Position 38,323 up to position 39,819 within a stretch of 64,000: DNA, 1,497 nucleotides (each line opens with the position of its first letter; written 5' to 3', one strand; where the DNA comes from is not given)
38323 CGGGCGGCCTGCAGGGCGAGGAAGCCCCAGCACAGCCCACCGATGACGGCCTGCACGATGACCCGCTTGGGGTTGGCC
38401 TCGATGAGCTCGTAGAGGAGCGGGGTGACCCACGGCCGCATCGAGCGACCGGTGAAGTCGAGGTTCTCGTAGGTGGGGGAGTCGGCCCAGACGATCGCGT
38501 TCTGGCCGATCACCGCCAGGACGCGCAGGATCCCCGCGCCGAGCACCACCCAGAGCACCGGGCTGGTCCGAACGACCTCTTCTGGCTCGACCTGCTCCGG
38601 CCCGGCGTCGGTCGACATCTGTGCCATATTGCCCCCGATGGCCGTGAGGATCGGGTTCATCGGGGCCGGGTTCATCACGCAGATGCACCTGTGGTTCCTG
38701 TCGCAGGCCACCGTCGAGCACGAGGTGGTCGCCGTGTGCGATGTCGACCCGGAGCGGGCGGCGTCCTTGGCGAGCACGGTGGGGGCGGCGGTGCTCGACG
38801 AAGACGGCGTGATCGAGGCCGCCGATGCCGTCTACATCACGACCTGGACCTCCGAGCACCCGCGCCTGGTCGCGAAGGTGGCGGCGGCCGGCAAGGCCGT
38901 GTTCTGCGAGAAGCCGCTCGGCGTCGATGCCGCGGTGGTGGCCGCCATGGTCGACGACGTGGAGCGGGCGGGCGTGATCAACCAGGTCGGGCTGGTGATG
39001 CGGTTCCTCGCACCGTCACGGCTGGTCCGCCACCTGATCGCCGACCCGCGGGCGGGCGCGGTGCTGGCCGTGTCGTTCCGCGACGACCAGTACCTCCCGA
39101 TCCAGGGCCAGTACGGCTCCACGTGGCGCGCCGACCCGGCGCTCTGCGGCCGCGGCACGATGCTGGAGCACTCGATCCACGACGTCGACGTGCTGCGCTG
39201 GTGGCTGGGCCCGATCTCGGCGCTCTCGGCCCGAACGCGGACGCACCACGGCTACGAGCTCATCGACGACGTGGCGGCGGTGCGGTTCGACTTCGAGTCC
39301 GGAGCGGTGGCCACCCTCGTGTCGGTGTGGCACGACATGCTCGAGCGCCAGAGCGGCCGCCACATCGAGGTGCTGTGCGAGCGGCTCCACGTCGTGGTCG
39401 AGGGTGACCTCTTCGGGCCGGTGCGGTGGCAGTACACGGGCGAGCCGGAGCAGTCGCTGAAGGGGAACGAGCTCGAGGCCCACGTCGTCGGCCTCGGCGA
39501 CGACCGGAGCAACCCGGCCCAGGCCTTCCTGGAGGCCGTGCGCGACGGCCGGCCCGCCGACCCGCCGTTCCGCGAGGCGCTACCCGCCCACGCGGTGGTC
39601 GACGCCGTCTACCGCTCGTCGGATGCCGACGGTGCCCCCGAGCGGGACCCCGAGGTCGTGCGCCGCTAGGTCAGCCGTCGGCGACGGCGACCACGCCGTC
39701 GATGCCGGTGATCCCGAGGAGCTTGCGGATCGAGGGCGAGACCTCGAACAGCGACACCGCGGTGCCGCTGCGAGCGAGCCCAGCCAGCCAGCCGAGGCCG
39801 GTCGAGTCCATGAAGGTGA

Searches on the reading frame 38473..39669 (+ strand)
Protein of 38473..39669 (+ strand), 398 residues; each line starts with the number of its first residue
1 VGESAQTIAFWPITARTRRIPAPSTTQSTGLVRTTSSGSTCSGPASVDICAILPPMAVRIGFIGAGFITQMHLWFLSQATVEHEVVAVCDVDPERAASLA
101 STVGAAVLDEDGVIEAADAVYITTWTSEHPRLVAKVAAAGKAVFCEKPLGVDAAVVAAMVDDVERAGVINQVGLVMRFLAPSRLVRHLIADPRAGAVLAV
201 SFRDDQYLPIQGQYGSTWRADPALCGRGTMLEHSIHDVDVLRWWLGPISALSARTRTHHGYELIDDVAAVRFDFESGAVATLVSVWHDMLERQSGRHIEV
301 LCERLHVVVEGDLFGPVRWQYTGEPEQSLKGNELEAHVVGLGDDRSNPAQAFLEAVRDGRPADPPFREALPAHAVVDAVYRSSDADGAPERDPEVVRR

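Call 71: search_protein_families(library=pfam, proteins=[window:38473-39669:+], max_evalue=0.00001)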
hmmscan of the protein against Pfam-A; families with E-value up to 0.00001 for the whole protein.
window:38473-39669:+ (398 aa): 3 families
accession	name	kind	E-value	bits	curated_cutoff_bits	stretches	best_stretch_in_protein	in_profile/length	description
PF01408.29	GFO_IDH_MocA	-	8e-21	75.4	24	1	58-173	1-119/120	Oxidoreductase family, NAD-binding Rossmann fold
PF22725.1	GFO_IDH_MocA_C3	-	4.8e-19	69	27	1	183-304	2-120/124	GFO/IDH/MocA C-terminal domain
PF02894.22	GFO_IDH_MocA_C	-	2.1e-13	51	22.9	1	195-384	10-211/218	Oxidoreductase family, C-terminal alpha/beta domain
